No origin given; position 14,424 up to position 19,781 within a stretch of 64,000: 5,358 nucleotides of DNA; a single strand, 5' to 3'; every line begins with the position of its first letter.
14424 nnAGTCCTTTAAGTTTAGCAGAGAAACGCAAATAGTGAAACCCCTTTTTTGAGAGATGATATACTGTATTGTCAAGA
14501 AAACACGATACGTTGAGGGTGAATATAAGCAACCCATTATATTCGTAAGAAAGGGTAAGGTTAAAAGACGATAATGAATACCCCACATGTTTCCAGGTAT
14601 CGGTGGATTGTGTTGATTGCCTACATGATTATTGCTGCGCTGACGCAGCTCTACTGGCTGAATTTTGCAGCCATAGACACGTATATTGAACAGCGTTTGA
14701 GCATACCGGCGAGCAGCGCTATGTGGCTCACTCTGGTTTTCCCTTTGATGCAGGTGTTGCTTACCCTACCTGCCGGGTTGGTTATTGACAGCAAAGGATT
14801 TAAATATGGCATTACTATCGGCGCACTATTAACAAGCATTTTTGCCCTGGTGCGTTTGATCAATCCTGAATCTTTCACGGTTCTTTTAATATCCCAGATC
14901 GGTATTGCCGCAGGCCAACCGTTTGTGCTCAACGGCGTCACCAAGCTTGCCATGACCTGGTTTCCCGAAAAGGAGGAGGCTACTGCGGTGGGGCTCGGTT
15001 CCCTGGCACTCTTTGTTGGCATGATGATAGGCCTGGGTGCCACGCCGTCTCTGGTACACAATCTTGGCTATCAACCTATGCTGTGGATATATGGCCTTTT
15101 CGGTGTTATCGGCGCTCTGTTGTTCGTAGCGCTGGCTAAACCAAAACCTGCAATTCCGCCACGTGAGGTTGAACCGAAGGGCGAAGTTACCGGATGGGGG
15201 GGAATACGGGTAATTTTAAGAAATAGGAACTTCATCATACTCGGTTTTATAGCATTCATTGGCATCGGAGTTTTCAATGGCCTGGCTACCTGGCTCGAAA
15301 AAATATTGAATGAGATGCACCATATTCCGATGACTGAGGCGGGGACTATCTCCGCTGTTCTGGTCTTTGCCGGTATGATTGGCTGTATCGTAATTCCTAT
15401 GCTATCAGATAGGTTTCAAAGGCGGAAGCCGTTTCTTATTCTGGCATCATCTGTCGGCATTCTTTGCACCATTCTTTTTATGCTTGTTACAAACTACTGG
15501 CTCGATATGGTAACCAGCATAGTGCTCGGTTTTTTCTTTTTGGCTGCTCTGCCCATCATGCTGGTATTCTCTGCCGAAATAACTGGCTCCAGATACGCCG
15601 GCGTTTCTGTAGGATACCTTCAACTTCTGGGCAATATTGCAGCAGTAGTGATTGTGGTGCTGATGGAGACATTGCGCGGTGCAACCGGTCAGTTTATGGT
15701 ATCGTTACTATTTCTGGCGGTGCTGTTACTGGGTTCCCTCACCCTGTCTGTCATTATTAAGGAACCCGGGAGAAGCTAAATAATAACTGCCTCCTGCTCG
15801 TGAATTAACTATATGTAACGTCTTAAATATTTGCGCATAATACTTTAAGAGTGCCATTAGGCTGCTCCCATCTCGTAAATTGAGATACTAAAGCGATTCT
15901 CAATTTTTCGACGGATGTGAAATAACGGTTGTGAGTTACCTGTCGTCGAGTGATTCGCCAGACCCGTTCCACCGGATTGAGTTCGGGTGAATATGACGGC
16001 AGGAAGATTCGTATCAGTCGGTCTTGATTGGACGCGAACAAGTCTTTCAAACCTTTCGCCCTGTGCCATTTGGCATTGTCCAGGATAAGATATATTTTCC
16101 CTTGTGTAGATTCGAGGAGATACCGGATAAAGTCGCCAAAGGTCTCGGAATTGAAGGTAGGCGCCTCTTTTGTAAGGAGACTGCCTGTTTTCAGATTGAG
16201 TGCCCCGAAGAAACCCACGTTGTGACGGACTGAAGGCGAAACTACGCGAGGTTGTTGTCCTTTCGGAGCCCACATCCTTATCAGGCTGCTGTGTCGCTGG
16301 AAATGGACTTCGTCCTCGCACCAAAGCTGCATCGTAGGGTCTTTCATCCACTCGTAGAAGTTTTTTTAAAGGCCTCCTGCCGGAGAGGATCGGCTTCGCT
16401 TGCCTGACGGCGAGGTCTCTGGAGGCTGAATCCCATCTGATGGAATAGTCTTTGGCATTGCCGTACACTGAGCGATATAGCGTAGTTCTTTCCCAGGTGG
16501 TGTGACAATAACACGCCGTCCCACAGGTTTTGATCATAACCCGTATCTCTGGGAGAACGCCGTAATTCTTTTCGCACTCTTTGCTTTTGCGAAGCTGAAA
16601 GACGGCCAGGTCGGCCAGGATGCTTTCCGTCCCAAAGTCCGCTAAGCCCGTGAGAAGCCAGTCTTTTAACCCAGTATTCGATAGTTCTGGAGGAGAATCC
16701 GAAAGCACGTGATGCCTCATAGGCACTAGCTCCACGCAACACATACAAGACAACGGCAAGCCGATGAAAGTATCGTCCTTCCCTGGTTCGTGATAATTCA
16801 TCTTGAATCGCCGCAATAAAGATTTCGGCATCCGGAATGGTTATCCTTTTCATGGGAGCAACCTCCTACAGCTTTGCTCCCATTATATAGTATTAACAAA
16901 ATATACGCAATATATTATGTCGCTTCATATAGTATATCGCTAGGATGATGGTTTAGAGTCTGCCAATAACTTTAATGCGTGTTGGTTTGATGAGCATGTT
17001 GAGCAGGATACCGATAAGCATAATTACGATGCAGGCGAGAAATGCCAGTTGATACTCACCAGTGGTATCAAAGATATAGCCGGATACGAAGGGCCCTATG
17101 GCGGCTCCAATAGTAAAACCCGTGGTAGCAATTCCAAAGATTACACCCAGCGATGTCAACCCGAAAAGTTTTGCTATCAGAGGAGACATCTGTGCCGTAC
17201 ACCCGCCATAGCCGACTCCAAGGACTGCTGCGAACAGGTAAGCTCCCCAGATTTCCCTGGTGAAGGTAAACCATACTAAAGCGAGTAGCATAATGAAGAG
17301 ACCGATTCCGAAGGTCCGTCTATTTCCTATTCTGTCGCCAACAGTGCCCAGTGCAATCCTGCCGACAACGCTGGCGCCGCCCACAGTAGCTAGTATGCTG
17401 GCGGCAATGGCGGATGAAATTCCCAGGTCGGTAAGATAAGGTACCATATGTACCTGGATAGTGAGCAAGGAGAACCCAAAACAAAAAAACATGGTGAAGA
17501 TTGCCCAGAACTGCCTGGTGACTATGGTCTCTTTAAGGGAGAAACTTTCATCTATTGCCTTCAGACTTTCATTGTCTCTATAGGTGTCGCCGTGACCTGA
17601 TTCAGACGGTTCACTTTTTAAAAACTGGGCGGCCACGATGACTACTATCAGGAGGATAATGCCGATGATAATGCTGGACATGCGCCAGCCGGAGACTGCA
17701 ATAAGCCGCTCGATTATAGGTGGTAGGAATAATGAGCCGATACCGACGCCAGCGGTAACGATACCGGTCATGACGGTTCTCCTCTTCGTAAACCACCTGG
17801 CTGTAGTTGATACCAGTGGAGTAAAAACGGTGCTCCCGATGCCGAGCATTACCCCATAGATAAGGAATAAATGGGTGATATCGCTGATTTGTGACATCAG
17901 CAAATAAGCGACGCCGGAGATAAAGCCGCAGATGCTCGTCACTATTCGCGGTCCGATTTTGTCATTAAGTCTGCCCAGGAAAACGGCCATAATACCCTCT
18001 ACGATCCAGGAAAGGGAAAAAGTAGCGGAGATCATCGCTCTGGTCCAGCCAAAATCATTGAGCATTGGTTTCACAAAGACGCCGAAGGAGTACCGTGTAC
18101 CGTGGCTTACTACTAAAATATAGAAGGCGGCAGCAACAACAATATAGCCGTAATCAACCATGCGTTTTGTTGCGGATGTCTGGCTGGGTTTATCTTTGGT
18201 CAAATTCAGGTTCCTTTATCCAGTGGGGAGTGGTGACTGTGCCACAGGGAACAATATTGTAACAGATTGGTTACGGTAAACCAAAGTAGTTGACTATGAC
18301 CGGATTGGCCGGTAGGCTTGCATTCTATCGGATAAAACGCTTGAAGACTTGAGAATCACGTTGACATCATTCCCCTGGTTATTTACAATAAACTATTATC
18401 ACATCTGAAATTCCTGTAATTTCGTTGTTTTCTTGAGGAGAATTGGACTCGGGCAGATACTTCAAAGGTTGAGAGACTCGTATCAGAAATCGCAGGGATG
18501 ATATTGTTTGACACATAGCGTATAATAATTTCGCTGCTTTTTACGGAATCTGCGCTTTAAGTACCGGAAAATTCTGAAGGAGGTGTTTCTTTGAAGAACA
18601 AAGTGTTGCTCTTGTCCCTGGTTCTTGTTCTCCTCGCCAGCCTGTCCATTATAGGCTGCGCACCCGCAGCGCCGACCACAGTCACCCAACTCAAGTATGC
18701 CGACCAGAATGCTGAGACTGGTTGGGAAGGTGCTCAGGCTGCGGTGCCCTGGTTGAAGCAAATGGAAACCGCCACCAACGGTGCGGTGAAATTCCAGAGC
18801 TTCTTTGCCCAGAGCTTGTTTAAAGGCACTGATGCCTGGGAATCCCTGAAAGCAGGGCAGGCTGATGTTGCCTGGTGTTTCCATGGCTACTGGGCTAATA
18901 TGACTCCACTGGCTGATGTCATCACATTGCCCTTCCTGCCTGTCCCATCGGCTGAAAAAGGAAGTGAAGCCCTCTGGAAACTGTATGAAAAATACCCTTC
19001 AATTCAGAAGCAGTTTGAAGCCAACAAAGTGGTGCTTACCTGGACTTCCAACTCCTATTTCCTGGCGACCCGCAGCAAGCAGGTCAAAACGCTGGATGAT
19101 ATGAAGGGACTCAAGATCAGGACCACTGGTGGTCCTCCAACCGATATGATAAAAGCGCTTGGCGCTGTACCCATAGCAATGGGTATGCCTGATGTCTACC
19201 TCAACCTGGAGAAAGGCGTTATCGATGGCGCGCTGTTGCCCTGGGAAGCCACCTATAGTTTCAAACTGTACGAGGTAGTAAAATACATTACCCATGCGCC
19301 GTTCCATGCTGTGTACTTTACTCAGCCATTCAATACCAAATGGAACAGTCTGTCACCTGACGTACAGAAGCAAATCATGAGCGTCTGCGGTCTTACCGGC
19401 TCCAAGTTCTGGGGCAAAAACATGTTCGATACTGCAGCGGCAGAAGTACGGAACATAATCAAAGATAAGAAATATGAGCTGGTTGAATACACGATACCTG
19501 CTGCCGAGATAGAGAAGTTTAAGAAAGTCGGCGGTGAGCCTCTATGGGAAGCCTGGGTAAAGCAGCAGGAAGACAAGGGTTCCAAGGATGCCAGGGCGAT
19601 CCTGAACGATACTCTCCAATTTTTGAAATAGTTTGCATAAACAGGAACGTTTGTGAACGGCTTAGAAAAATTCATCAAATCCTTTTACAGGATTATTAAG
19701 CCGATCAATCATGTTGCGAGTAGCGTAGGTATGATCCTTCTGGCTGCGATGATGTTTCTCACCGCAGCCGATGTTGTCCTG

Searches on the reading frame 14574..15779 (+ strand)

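Call 49: search_protein_families(library=pfam, proteins=[window:14574-15779:+])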
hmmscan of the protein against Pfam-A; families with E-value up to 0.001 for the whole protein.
window:14574-15779:+ (401 aa): 2 families
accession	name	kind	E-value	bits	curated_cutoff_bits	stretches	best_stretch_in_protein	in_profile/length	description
PF07690.21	MFS_1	-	1.8e-38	132.8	33.4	1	20-359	8-345/347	Major Facilitator Superfamily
PF00083.30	Sugar_tr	-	1.9e-06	27.5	22.3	1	253-390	286-432/452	Sugar (and other) transporter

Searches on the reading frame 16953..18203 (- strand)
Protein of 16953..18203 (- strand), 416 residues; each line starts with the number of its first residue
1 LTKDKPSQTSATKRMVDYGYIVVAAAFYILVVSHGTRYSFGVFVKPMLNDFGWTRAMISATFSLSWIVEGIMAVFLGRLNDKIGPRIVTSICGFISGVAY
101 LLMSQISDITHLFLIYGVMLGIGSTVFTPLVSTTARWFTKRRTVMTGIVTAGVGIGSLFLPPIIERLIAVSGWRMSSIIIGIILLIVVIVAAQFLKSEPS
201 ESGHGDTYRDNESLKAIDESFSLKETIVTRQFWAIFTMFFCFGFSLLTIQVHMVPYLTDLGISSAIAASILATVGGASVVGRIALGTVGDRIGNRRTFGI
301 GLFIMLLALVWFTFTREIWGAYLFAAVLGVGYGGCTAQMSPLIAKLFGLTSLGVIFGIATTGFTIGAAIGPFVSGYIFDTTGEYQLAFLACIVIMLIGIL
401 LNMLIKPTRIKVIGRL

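Call 49: search_protein_families(library=pfam, proteins=[window:16953-18203:-])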
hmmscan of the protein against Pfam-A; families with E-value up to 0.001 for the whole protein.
window:16953-18203:- (416 aa): 5 families
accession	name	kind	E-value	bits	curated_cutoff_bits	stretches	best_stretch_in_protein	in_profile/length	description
PF07690.21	MFS_1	-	2.9e-55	188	33.4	2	29-286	4-259/347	Major Facilitator Superfamily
PF12832.13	MFS_1_like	-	4.3e-12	46.2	25.2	1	178-383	164-367/373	MFS_1 like family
PF13347.12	MFS_2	-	1.8e-08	33.8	27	1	152-382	146-385/427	MFS/sugar transport protein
PF06779.20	MFS_4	-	7.4e-08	32.6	26.3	1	86-401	58-362/364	Uncharacterised MFS-type transporter YbfB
PF11700.14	ATG22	-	2e-05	24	24.1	1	173-406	230-473/482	Vacuole effluxer Atg22 like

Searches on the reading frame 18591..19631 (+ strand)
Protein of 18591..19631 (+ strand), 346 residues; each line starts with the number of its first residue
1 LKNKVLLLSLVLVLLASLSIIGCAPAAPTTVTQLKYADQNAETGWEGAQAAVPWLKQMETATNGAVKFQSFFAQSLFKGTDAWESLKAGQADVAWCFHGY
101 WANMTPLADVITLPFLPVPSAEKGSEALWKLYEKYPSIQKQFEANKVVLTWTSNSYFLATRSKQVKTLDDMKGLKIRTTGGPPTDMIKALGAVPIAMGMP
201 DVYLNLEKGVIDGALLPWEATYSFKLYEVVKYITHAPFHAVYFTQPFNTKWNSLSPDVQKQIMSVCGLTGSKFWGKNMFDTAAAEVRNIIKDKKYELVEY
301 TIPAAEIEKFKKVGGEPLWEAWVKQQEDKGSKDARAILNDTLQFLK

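Call 49: search_protein_families(library=pfam, proteins=[window:18591-19631:+])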
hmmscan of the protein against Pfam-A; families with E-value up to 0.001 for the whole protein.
window:18591-19631:+ (346 aa): 1 family
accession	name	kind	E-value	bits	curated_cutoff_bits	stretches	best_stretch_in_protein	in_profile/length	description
PF03480.18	DctP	-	2.3e-41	142.5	23.4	1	49-321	13-281/286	Bacterial extracellular solute-binding protein, family 7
